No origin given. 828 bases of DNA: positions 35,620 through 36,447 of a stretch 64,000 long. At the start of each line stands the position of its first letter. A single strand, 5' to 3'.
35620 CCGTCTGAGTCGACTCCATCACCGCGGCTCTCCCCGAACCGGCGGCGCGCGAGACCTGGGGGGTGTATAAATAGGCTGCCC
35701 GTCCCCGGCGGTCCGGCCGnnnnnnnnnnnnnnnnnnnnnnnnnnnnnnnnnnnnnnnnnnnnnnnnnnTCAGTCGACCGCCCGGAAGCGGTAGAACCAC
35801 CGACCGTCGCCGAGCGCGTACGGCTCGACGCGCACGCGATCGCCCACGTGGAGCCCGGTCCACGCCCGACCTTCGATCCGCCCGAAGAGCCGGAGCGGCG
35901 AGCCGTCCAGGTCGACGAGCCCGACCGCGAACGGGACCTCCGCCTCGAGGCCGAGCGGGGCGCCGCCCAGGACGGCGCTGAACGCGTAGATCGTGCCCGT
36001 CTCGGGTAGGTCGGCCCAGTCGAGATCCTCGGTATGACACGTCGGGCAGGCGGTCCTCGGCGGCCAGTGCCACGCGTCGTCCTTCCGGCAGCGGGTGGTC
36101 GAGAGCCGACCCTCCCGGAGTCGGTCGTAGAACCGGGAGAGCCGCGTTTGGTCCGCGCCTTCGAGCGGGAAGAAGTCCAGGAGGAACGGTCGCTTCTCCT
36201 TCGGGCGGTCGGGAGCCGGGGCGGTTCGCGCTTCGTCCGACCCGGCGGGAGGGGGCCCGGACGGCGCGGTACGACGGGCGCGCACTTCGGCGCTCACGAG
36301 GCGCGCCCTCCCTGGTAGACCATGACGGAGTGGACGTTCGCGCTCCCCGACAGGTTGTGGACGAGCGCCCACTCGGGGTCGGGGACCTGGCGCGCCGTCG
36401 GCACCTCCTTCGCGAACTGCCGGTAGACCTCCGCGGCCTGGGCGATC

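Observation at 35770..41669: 2-oxoacid chain-elongation genes translationally coupled to a thiolase/DUF35 pair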

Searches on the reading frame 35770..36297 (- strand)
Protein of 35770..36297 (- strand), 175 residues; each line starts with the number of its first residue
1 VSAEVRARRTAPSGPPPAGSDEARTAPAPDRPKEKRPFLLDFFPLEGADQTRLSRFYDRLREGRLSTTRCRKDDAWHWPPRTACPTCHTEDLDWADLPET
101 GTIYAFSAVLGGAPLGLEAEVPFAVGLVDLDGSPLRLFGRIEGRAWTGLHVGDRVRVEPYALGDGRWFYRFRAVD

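Call 6: search_protein_families(library=pfam, proteins=[window:35770-36297:-])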
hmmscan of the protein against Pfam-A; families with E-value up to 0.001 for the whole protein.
window:35770-36297:- (175 aa): 2 families
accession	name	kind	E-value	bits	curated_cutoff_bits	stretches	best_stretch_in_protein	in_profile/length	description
PF01796.24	OB_ChsH2_C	-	2.2e-12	47.1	27.1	1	94-157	1-62/65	ChsH2, C-terminal OB-fold domain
PF12172.15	zf-ChsH2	-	1.5e-09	37.9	23.2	1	59-92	3-36/37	ChsH2, rubredoxin-like zinc ribbon domain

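Call 7: search_protein_families(library=ncbifam, proteins=[window:35770-36297:-])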
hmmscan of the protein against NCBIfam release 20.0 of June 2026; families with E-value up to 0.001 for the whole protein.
window:35770-36297:- (175 aa): 1 family
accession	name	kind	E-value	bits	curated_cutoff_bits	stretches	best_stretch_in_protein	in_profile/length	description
NF053627.1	BnzsclthlBbsAGT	equivalog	9.9e-09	35.3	250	1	65-156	36-122/145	benzoylsuccinyl-CoA thiolase subunit BbsA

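Call 36: search_solved_structures(query=window:35770-36297:-, max_evalue=0.01, show_alignments=3)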
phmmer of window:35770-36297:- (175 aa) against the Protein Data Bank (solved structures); distinct sequences matched with E-value up to 0.01: 4.
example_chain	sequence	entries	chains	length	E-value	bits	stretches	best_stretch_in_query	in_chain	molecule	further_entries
9myr_B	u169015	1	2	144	1.9e-06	31.1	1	56-156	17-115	Acyl dehydratase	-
6ok1_B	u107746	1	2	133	7.5e-06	29.1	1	56-152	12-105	ChsH2(DUF35)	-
6esq_E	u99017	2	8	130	4.1e-05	26.7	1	64-134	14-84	Pfam DUF35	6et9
7pxp_A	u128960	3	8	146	0.0028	20.8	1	68-146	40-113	Benzoylsuccinyl-CoA thiolase subunit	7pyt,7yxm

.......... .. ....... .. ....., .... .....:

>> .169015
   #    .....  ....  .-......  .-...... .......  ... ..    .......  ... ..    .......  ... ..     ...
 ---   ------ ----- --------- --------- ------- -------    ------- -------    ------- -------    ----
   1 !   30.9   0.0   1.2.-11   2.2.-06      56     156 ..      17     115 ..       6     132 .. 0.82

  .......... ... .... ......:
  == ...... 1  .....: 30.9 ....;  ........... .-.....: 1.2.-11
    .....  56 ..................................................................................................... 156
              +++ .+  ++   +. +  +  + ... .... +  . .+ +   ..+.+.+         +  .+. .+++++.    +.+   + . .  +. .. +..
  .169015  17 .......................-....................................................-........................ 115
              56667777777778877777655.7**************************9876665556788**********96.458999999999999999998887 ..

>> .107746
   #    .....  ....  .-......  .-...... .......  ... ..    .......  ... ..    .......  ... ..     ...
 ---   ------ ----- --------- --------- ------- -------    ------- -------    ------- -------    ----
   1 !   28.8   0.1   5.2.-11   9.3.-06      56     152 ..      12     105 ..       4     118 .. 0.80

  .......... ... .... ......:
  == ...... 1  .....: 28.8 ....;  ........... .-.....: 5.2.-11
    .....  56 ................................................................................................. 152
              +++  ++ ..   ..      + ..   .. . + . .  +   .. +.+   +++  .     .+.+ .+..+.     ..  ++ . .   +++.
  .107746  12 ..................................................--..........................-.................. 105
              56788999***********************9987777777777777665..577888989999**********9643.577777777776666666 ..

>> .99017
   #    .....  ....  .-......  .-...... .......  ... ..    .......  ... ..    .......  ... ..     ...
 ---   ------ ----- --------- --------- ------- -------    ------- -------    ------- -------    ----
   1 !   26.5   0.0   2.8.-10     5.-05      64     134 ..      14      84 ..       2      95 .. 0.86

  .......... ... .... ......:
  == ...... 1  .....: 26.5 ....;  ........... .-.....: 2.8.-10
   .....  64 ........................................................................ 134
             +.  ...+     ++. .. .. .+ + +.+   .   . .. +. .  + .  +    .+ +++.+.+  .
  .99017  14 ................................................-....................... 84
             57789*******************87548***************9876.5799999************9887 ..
